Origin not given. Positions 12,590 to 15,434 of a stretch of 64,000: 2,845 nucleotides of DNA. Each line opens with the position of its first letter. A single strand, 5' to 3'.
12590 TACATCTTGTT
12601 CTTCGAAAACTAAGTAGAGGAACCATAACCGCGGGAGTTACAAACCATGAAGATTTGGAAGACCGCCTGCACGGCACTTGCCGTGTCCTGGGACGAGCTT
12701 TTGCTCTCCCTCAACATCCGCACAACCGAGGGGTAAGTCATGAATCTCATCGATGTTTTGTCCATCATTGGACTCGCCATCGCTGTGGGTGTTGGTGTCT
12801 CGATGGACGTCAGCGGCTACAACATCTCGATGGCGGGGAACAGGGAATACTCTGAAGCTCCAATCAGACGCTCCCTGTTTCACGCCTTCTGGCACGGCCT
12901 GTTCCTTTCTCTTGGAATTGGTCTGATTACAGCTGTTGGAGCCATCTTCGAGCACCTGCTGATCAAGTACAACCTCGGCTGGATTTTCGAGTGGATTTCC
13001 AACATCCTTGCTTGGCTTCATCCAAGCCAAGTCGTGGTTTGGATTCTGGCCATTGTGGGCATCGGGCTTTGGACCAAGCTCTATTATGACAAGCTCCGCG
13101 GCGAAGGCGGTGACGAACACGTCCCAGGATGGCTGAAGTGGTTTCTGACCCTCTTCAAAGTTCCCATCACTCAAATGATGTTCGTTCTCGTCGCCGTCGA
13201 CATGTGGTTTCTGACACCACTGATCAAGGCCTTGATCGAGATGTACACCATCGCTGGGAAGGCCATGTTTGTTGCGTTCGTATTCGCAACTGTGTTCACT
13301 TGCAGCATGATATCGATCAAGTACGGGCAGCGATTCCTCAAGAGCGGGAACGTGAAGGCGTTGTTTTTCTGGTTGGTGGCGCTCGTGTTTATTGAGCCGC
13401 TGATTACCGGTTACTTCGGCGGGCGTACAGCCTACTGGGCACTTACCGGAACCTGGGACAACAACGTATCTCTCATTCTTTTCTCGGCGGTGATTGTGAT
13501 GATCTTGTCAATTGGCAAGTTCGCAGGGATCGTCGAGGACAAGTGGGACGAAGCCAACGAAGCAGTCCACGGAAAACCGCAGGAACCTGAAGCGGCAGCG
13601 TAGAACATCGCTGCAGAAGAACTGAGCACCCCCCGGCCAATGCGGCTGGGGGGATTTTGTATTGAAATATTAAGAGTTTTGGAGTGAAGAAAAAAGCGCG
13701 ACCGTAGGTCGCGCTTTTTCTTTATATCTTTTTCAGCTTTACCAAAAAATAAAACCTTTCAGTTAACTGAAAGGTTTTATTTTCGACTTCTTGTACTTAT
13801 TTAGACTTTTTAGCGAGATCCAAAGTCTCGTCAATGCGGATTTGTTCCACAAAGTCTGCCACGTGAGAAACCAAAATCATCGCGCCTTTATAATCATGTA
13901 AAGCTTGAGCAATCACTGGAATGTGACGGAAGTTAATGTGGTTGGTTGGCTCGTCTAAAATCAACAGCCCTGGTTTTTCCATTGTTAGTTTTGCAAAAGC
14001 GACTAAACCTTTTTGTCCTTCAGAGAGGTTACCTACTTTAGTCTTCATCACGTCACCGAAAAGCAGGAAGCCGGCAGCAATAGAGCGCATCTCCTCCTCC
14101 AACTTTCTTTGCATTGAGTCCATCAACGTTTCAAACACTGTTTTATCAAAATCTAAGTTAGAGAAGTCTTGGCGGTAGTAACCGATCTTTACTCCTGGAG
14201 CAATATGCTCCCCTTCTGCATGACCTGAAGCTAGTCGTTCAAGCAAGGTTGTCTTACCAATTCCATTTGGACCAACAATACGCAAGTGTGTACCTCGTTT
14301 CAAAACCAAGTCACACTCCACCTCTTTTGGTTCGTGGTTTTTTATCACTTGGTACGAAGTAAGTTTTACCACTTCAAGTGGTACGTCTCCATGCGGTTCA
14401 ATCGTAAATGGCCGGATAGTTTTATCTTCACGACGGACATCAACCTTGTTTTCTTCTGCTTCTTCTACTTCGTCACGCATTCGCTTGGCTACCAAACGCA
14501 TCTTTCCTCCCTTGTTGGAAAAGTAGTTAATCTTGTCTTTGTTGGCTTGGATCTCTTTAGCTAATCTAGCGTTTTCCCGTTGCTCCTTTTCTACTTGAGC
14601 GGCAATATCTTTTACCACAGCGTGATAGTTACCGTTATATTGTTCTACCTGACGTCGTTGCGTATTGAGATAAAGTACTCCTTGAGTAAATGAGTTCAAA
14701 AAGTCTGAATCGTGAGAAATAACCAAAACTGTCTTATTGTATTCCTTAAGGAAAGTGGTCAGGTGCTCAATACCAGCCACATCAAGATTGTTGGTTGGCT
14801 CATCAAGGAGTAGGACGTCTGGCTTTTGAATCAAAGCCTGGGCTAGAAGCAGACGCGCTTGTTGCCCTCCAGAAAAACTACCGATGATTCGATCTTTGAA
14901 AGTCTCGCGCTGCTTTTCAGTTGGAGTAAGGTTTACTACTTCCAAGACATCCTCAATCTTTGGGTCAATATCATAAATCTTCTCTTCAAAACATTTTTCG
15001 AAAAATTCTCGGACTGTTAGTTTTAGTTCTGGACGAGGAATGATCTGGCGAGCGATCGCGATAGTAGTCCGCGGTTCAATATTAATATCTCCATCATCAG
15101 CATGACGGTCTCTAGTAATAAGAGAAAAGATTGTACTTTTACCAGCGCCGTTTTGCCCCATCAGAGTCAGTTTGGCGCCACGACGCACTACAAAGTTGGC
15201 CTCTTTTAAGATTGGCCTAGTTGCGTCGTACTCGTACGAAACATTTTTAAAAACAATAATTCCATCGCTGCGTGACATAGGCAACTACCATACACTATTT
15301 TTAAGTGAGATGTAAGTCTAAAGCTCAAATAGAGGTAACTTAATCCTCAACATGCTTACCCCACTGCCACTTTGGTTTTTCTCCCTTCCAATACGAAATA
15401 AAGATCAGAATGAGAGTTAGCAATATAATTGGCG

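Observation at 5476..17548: The str operon is split: about 12 kb of accessory genes inserted between fusA and rpsG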

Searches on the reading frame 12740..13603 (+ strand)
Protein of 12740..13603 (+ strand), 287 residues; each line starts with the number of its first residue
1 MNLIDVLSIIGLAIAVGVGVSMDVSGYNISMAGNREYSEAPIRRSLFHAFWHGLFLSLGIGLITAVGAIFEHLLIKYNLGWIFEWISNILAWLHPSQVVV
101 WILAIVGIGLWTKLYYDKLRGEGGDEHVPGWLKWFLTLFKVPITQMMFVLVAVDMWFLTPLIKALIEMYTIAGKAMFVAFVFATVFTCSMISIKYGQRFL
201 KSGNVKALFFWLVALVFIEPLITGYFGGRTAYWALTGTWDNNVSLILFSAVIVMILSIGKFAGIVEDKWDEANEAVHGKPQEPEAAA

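Call 4: search_protein_families(library=pfam, proteins=[window:12740-13603:+], max_evalue=0.01)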
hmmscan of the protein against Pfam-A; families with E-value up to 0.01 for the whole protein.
window:12740-13603:+ (287 aa): 0 families

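Call 26: search_protein_families(library=ncbifam, proteins=[window:12740-13603:+], max_evalue=0.01)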
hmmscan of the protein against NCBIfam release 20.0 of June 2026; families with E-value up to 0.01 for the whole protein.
window:12740-13603:+ (287 aa): 0 families

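Call 27: search_protein_families(library=padloc, proteins=[window:12740-13603:+], max_evalue=0.001)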
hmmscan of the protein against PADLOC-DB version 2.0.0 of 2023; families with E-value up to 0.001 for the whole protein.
window:12740-13603:+ (287 aa): 0 families

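Call 52: find_homologous_proteins(query=window:12740-13603:+, max_evalue=0.001)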
Query window:12740-13603:+ (287 aa): 12 proteins with E <= 0.001 among 3061 candidates.
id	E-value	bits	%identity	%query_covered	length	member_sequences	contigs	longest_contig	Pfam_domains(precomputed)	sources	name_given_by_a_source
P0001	3.8e-186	636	100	100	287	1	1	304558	-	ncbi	-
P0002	4.0e-128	445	67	98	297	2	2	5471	-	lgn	-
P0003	2.7e-125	436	66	100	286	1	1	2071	-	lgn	-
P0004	3.0e-98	347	57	91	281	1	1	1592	-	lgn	-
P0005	7.1e-96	339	55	93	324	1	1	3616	-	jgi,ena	-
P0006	1.3e-95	338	55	94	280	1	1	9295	-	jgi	-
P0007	1.8e-93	331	53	95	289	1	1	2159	-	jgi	-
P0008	2.0e-88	315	52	94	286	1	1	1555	-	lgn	-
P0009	2.1e-86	308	48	100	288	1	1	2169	-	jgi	jgi:hypothetical protein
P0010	1.1e-82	296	46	95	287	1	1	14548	-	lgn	-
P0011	1.5e-76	276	46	97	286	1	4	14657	-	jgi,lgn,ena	-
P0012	1.6e-76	276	46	92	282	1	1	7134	-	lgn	-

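Call 53: find_encoding_contigs(protein=P0011, flank=8000, max_places=2)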
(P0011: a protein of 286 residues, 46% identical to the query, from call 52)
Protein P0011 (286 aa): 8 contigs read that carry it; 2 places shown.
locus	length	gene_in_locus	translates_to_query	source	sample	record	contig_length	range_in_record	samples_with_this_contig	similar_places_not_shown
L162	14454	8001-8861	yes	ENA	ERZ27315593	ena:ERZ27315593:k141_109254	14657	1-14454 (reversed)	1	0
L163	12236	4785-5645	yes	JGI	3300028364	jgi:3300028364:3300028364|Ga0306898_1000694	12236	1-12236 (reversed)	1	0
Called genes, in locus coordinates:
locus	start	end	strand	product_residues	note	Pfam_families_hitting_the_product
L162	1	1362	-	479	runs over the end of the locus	PF00932:LTD, PF00801:PKD (weak), PF18911:PKD_4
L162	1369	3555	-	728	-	-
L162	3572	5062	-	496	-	PF03734:YkuD, PF00768:Peptidase_S11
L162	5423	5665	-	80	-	-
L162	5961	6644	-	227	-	PF00590:TP_methylase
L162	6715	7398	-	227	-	-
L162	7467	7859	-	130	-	PF02773:S-AdoMet_synt_C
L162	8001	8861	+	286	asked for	-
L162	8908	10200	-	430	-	PF01225:Mur_ligase, PF08245:Mur_ligase_M, PF02875:Mur_ligase_C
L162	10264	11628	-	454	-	PF21799:MurD-like_N (weak), PF08245:Mur_ligase_M, PF02875:Mur_ligase_C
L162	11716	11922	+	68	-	-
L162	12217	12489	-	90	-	-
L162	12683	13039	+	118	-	PF18895:T4SS_pilin (weak)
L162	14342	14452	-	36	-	?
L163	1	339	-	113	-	?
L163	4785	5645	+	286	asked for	-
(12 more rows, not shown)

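Call 54: find_encoding_contigs(protein=P0010, flank=8000, max_places=2)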
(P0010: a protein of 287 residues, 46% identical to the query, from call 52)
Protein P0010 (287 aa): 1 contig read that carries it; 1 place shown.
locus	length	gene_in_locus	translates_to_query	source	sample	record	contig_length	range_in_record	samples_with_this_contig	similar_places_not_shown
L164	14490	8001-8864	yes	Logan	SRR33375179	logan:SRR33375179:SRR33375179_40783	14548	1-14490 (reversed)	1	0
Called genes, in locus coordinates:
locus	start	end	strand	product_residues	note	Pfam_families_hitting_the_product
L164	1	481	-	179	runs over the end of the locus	?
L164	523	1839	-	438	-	PF00932:LTD (faint), PF00801:PKD, PF18911:PKD_4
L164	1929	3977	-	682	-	PF01935:DUF87 (faint), PF10412:TrwB_AAD_bind, PF12696:TraG-D_C (weak)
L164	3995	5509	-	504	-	PF03734:YkuD, PF00768:Peptidase_S11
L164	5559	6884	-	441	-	PF13200:DUF4015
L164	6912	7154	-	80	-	-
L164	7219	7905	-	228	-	PF00590:TP_methylase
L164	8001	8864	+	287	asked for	-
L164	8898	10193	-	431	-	PF01225:Mur_ligase, PF08245:Mur_ligase_M, PF02875:Mur_ligase_C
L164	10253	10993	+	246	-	PF02578:Cu-oxidase_4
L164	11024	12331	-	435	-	PF08245:Mur_ligase_M, PF02875:Mur_ligase_C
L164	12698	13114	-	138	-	PF14359:DUF4406 (weak)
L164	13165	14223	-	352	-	-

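Call 55: find_encoding_contigs(protein=P0002, flank=6000, max_places=2)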
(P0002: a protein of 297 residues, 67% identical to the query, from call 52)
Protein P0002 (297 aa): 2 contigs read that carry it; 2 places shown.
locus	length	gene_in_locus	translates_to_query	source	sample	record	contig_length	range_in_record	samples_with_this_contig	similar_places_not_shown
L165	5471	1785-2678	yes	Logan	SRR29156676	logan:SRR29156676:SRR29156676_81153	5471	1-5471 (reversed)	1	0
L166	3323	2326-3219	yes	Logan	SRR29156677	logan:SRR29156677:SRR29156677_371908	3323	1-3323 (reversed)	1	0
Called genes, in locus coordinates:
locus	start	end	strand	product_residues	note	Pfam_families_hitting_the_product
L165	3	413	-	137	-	?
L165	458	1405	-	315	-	PF00438:S-AdoMet_synt_N, PF02772:S-AdoMet_synt_M, PF02773:S-AdoMet_synt_C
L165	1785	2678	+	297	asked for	-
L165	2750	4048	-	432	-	PF01225:Mur_ligase, PF08245:Mur_ligase_M, PF02875:Mur_ligase_C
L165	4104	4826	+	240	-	PF02578:Cu-oxidase_4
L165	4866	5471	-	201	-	?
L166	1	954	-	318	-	?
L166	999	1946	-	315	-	PF00438:S-AdoMet_synt_N, PF02772:S-AdoMet_synt_M, PF02773:S-AdoMet_synt_C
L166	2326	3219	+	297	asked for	-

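Call 78: search_protein_families(library=phrogs, proteins=[window:12740-13603:+], max_evalue=0.001)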
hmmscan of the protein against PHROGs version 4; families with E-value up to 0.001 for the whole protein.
window:12740-13603:+ (287 aa): 0 families

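Call 89: search_solved_structures(query=A3, max_evalue=1)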
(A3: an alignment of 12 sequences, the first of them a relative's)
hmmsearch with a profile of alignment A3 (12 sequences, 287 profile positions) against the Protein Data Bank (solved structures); distinct sequences matched with E-value up to 1: 0.

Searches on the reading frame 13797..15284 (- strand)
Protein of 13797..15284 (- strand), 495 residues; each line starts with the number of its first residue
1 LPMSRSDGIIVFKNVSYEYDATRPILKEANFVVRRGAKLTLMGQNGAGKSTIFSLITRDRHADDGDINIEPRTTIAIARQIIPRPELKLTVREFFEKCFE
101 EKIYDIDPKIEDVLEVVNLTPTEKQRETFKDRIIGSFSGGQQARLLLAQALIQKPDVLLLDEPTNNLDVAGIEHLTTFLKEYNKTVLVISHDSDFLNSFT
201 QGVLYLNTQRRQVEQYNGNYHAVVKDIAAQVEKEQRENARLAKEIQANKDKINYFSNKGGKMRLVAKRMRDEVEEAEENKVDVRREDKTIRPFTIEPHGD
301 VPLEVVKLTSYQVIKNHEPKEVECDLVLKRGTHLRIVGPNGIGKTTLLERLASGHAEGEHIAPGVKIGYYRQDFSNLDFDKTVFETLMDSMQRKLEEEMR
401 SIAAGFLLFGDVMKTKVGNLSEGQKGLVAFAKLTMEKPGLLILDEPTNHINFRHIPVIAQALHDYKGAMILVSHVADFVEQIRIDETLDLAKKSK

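Call 4: search_protein_families(library=pfam, proteins=[window:13797-15284:-], max_evalue=0.01)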
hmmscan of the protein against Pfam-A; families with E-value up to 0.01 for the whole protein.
window:13797-15284:- (495 aa): 28 families (the best 25 are shown)
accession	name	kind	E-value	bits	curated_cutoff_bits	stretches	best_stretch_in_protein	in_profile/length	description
PF00005.33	ABC_tran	-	2.4e-45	154.9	25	2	26-165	1-137/137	ABC transporter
PF13304.12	AAA_21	-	1.6e-17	65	27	2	134-193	235-300/304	AAA domain, putative AbiEii toxin, Type IV TA system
PF02463.25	SMC_N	-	2.8e-11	43.7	40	1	136-201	136-207/220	RecF/RecN/SMC N terminal domain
PF13401.12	AAA_22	-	3.4e-07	31.1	27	1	332-390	6-61/130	AAA domain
PF13476.12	AAA_23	-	4e-06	28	27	0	336-351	24-39/201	AAA domain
PF13555.12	AAA_29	-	6.2e-06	26.3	27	0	35-53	22-39/61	P-loop containing region of AAA domain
PF20720.3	nSTAND3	-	1.7e-05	25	27.2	0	327-357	13-43/155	Novel STAND NTPase 3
PF03193.22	RsgA_GTPase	-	5.1e-05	23.6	30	0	38-67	108-137/174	RsgA GTPase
PF08477.19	Roc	-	7.9e-05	23.3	27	0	335-374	3-41/119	Ras of Complex, Roc, domain of DAPkinase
PF13481.12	AAA_25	-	8.1e-05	22.8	27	0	324-362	26-64/195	AAA domain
PF13175.12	AAA_15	-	8.7e-05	22.7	32.1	0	40-254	27-181/374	AAA ATPase domain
PF13479.12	AAA_24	-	9.1e-05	22.8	27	0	334-351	5-22/195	AAA domain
PF05729.18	NACHT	-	0.00016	22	26.7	1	336-359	5-28/167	NACHT domain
PF13191.12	AAA_16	-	0.00019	22.4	32.6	0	332-359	25-51/167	AAA ATPase domain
PF12848.13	ABC_tran_Xtn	-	0.00036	21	25.9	1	209-279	4-73/85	ABC transporter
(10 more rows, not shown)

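Call 26: search_protein_families(library=ncbifam, proteins=[window:13797-15284:-], max_evalue=0.01)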
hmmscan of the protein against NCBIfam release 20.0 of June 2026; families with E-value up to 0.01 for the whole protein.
window:13797-15284:- (495 aa): 197 families (the best 25 are shown)
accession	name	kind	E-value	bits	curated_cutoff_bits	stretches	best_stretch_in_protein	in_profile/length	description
NF000355.4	ribo_prot_ABC_F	equivalog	1.4e-95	321.1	380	2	10-279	3-256/499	ribosomal protection-like ABC-F family protein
NF011646.0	PRK15064.1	equivalog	2.2e-70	237.6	762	2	134-482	153-501/530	ABC-F family ATPase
NF008775.0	PRK11819.1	equivalog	6.8e-65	219.7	599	2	129-482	156-508/556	energy-dependent translational throttle protein EttA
TIGR03719.1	ABC_ABC_ChvD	subfamily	7.4e-65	219.6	806.75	2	101-481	134-505/552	energy-dependent translational throttle protein EttA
NF050005.1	ABC_ATPase_Uup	equivalog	3.5e-64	217.1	900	2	101-482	130-503/636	ATP-binding cassette ATPase Uup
NF000169.2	ABCF_Sal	exception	1.4e-60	205.5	725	2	130-483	124-495/542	Sal family ABC-F type ribosomal protection protein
NF000168.2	ABCF_Msr_all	exception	2.8e-60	204.3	680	2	15-209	302-481/487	Msr family ABC-F type ribosomal protection protein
NF008358.0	PRK11147.1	equivalog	4.8e-60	203.5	936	2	100-481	129-502/635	ABC transporter ATP-binding protein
NF000170.2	ABCF_Vga_all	exception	5.7e-60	203.3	725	2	21-288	14-228/521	Vga family ABC-F type ribosomal protection protein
NF000171.1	ABCF_producer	exception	1.3e-56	192.3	800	2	130-476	157-521/541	TlrC/CarA/OleB/SrmB family ABC-F type ribosomal protection protein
NF043038.1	ABCF_CplR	exception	3.4e-54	184.5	780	3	323-482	304-462/544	ABC-F type ribosomal protection protein CplR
NF007921.0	PRK10636.1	equivalog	3.8e-54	184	917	2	131-479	144-490/638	ABC transporter ATP-binding protein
NF045691.1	ABCF_VgaF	exception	1.9e-52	178.4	975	3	210-482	167-445/459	ABC-F type ribosomal protection protein Vga(F)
NF000514.1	ABCF_OptrA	exception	3.7e-51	174.2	1450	2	130-482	176-525/655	ABC-F type ribosomal protection protein OptrA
NF000166.1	ABCF_CarA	exception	3.1e-45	154.4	1050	3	325-475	380-531/556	ABC-F type ribosomal protection protein Car(A)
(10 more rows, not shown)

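Call 27: search_protein_families(library=padloc, proteins=[window:13797-15284:-], max_evalue=0.001)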
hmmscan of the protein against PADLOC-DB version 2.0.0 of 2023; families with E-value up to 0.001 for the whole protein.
window:13797-15284:- (495 aa): 29 families (the best 25 are shown)
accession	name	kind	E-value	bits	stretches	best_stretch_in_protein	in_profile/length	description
PDLC04135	mad3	-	3.3e-39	133.5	2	125-198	252-329/374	mads_3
PDLC02980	AriA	-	2.3e-19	68.5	2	135-196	236-303/304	-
PDLC04140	mad8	-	2.2e-10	38.6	1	324-475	20-233/314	mads_8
PDLC02914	ATPase-Toprim_I-B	-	1.4e-09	35.7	0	152-225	200-278/443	-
PDLC04144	HEC-01B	-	1.4e-08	32.3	0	128-207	267-353/395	-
PDLC04164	AriA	-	2.7e-08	31.7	0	138-190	174-229/253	-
PDLC02981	AriAB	-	3.3e-08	30.7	0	336-352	28-44/694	-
PDLC02335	AbiLi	-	5e-07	27.1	0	101-204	157-248/326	AbiLi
PDLC00075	GajA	-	6.5e-07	26.2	0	314-350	8-41/536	AAA ATPase domain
PDLC04541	PDC-M25A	-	2.8e-06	24.7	0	146-198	261-312/380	-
PDLC02979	AriA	-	3.9e-06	24.9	0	39-254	26-177/373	-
PDLC04182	HEC-01A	-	1.1e-05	22.7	0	420-493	286-365/406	-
PDLC04244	PDC-M01A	-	1.1e-05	22.5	0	334-375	190-234/482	-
PDLC00292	PtuA1|PtuA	-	1.5e-05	21.6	0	204-353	218-357/726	AAA ATPase domain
PDLC04242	PDC-M01A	-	4.3e-05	19.9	0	418-474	402-465/566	-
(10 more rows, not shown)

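Call 33: find_related_loci(query=window:13797-15284:-, collection=metagenome_contigs, flank=10000)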
Query window:13797-15284:- (495 aa) in metagenome_contigs; peptide patterns used: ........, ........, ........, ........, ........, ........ (x = any residue, [..] = any of these).
359 stretches matched a pattern; 207 encode a relative of the query (tblastn E <= 1e-3); the best 80 are kept; 80 distinct loci.
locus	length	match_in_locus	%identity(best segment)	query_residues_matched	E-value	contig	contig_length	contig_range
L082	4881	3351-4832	91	2-495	0e+0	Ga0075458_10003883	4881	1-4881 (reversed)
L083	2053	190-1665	91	2-493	0e+0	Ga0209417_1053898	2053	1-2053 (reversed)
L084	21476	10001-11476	90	2-493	0e+0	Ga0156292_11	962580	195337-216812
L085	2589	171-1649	90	3-495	0e+0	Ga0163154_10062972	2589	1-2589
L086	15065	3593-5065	90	3-493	0e+0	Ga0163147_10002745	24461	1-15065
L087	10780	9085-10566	89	2-495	0e+0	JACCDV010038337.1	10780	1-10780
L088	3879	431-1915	88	1-495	0e+0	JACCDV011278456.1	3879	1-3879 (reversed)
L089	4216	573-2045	87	2-492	0e+0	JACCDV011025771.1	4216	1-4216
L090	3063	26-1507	87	2-495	0e+0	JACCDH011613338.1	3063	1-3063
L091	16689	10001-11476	87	2-493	0e+0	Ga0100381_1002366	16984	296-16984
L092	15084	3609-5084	87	2-493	0e+0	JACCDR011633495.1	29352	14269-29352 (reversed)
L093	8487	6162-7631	88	2-491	0e+0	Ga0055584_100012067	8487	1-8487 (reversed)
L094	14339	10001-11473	87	2-492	0e+0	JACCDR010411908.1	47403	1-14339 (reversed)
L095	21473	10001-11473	86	2-492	0e+0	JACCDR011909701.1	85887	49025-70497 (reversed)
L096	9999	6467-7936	85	3-492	0e+0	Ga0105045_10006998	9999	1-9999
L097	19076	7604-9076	85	2-492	0e+0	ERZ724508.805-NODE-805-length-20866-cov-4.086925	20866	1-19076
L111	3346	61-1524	83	3-490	0e+0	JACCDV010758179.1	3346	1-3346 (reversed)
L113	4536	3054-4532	82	1-493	0e+0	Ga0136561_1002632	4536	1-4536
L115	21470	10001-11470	83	1-490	0e+0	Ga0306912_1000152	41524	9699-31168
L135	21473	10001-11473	81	2-492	0e+0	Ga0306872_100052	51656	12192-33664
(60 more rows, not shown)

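Call 79: search_protein_families(library=pfam, proteins=[L082:74-1129:+, L097:11917-13245:+, L111:1552-1884:+, L091:7759-8484:-, L135:9211-9930:-, L113:616-975:+, L115:6906-7460:+, L094:12601-13122:+, L092:10918-11217:+, L084:14192-14863:-], max_evalue=0.001)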
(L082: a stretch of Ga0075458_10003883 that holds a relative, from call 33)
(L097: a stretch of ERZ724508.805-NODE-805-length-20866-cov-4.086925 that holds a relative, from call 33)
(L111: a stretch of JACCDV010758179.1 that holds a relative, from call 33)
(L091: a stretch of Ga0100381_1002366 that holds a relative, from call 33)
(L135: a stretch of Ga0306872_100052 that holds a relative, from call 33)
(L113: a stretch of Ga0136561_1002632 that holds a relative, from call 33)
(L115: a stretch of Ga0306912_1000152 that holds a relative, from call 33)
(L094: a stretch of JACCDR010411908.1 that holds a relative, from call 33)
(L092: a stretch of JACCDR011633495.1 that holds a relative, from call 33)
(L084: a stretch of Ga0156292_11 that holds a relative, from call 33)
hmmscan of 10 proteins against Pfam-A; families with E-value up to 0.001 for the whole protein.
L082:74-1129:+ (352 aa): 1 family
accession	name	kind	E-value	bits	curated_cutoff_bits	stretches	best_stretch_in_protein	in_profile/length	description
PF00723.27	Glyco_hydro_15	-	2.3e-16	60.2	22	1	19-193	17-198/427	Glycosyl hydrolases family 15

L097:11917-13245:+ (443 aa): 3 families
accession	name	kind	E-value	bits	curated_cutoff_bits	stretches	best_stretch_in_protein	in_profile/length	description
PF00208.27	ELFV_dehydrog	-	3.6e-67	227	23.4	1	202-442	1-241/241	Glutamate/Leucine/Phenylalanine/Valine dehydrogenase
PF02812.23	ELFV_dehydrog_N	-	3.8e-46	156.4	25.3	1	57-184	1-128/129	Glu/Leu/Phe/Val dehydrogenase, dimerisation domain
PF13241.12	NAD_binding_7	-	0.0009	20.2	22.1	0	230-269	5-41/104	Putative NAD(P)-binding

L111:1552-1884:+ (111 aa): 1 family
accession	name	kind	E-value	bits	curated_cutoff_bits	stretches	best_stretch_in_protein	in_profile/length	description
PF01541.30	GIY-YIG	-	2.5e-18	66.6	22.6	1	20-95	2-76/78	GIY-YIG catalytic domain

L091:7759-8484:- (242 aa): 0 families

L135:9211-9930:- (240 aa): 0 families

L113:616-975:+ (120 aa): 0 families

L115:6906-7460:+ (185 aa): 1 family
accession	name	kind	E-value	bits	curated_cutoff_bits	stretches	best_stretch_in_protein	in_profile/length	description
PF06041.17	DUF924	-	2.2e-60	204.3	27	1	11-179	1-178/180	Bacterial protein of unknown function (DUF924)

L094:12601-13122:+ (174 aa): 4 families
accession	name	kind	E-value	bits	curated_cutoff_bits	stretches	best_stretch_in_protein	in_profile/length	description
PF08281.18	Sigma70_r4_2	-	1e-10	41.5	25.7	1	116-168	2-54/54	Sigma-70, region 4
PF04542.20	Sigma70_r2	-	2.9e-10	40.2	24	1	25-94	1-70/71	Sigma-70 region 2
PF04545.22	Sigma70_r4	-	2.4e-09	37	24.1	1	121-170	1-50/50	Sigma-70, region 4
PF07638.17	Sigma70_ECF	-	0.00012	22.5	21.1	1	10-170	7-181/185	ECF sigma factor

L092:10918-11217:+ (100 aa): 1 family
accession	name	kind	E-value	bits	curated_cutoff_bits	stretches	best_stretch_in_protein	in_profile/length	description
PF08922.17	DUF1905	-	1.4e-22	80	24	1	11-97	4-81/81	Domain of unknown function (DUF1905)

L084:14192-14863:- (224 aa): 1 family
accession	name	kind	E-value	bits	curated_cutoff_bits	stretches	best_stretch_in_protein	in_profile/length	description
PF09335.16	VTT_dom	-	5.8e-19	69.2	33.9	1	66-179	1-122/123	VTT domain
